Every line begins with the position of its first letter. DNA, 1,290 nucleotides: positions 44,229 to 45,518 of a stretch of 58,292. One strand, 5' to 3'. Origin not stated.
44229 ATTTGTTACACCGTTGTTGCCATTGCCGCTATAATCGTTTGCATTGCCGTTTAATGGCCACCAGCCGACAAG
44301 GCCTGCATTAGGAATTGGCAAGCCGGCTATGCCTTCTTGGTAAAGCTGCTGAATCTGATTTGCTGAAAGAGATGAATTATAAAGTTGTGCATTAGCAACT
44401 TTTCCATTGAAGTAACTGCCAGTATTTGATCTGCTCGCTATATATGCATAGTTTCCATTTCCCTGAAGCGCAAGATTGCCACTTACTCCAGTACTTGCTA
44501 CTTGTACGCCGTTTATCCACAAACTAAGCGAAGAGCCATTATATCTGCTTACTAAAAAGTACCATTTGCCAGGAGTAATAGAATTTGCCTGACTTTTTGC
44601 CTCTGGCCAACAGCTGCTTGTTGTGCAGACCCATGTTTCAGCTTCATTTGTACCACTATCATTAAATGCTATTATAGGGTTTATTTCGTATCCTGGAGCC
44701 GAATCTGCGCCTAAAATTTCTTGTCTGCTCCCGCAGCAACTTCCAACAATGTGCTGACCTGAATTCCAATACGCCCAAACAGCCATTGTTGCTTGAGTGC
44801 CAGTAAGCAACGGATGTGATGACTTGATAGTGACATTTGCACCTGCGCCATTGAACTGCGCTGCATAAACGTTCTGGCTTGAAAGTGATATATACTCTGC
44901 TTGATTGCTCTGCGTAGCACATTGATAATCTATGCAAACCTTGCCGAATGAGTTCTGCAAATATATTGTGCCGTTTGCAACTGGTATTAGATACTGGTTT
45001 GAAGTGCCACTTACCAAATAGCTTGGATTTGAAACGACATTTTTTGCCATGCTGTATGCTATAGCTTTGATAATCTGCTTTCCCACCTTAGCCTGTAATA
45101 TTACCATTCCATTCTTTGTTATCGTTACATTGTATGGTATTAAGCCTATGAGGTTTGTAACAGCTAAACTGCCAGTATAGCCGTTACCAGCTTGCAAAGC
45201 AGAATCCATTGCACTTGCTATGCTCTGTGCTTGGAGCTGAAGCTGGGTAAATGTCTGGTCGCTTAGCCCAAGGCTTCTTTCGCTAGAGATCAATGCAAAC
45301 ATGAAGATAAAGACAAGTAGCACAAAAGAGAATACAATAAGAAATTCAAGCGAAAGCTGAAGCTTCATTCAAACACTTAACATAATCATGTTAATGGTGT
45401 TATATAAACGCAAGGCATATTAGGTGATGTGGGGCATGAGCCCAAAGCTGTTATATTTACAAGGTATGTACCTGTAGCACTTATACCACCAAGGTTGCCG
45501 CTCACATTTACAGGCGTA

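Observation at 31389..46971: Convergent type IV pilus locus whose pilins are giant LamG/beta-propeller adhesins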

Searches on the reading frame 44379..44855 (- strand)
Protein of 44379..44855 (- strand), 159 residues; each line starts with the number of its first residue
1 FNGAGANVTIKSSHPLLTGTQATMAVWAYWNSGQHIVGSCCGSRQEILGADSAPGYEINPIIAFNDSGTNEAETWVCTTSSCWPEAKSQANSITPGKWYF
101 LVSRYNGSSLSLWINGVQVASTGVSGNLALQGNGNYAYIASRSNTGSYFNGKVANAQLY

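Call 83: find_homologous_proteins(query=window:44379-44855:-, max_evalue=0.00001)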
Query window:44379-44855:- (159 aa): 3 proteins with E <= 0.00001 among 20 candidates.
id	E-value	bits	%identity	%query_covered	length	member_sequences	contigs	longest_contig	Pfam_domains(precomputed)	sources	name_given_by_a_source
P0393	7.0e-83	294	86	97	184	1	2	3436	PF13385.14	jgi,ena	-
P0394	1.3e-23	102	75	46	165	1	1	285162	-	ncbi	ncbi:MAG: hypothetical protein RXO35_00045 [Candidatus Micrarchaeota archaeon]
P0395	2.6e-23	101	75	42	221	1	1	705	PF13385.14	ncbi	ncbi:MAG: LamG-like jellyroll fold domain-containing protein, partial [bacterium]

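Call 84: find_encoding_contigs(protein=P0394, flank=10000, max_places=4)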
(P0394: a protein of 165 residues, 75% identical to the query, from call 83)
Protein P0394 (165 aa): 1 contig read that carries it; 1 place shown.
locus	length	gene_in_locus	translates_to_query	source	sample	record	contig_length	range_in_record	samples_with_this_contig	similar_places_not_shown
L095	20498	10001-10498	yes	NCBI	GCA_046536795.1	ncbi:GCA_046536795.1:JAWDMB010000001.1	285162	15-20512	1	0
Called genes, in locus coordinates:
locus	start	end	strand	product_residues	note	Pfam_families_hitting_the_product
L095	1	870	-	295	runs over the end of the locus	PF13385:Laminin_G_3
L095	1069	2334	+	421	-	PF13173:AAA_14, PF13635:DUF4143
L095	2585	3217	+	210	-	PF00702:Hydrolase, PF13419:HAD_2, PF13242:Hydrolase_like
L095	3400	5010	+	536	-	-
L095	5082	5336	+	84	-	-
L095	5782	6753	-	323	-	PF05569:Peptidase_M56 (weak), PF01435:Peptidase_M48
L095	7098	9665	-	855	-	-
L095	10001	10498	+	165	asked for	-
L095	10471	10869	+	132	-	PF13385:Laminin_G_3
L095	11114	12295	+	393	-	PF01261:AP_endonuc_2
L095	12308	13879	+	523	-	PF01935:DUF87, PF10412:TrwB_AAD_bind (faint), PF12846:AAA_10 (faint), PF13401:AAA_22 (faint), PF20720:nSTAND3 (faint)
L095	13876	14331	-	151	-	-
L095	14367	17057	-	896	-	-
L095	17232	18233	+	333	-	PF22700:MVD-like_N (weak), PF00288:GHMP_kinases_N, PF08544:GHMP_kinases_C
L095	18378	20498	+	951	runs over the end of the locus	PF02384:N6_Mtase (faint), PF07669:Eco57I (weak)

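Call 85: find_encoding_contigs(protein=P0393, flank=5000, max_places=4)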
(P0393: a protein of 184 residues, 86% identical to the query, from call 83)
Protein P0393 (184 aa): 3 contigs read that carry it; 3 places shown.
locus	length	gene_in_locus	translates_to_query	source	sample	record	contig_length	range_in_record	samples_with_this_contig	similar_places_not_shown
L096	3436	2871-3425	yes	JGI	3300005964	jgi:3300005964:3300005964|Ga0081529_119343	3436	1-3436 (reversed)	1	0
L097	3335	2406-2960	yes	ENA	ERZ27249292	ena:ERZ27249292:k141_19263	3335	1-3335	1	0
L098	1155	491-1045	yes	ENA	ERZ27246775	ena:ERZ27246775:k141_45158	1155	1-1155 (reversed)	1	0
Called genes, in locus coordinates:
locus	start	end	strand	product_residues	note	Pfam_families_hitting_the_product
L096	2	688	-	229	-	?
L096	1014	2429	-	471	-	-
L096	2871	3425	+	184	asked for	PF13385:Laminin_G_3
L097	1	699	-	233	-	?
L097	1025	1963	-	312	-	-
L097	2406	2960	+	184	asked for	PF13385:Laminin_G_3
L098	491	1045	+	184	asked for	PF13385:Laminin_G_3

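Call 89: search_protein_families(library=pfam, max_evalue=10, proteins=[P0394])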
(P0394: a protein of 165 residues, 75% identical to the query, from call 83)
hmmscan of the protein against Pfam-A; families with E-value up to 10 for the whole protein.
P0394 (165 aa): 1 family
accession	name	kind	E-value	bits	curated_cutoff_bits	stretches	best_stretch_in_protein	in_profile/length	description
PF13385.13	Laminin_G_3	-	0.058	14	27.6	1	74-137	2-58/151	Concanavalin A-like lectin/glucanases superfamily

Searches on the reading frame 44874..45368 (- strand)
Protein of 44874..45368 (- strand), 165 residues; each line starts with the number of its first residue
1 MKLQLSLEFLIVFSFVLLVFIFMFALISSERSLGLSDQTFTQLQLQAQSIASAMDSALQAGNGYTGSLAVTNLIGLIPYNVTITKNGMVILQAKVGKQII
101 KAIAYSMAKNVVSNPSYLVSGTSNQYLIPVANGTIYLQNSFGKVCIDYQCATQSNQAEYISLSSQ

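Call 72: search_protein_families(library=pfam, max_evalue=1, proteins=[window:44874-45368:-])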
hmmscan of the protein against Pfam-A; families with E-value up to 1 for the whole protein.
window:44874-45368:- (165 aa): 1 family
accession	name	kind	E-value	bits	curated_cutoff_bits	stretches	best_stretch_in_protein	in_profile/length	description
PF06103.16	DUF948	-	0.083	13.5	37.2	1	11-62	6-57/89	Bacterial protein of unknown function (DUF948)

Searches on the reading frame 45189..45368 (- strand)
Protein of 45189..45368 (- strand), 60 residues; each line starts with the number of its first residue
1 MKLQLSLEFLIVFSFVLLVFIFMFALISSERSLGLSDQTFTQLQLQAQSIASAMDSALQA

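Call 13: search_protein_families(library=pfam, max_evalue=10, proteins=[window:45189-45368:-])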
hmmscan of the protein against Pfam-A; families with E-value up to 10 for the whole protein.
seq(60 aa): 1 family
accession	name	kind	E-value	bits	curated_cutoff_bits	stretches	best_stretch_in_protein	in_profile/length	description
PF06103.16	DUF948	-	0.032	14.8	37.2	1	11-58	6-53/89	Bacterial protein of unknown function (DUF948)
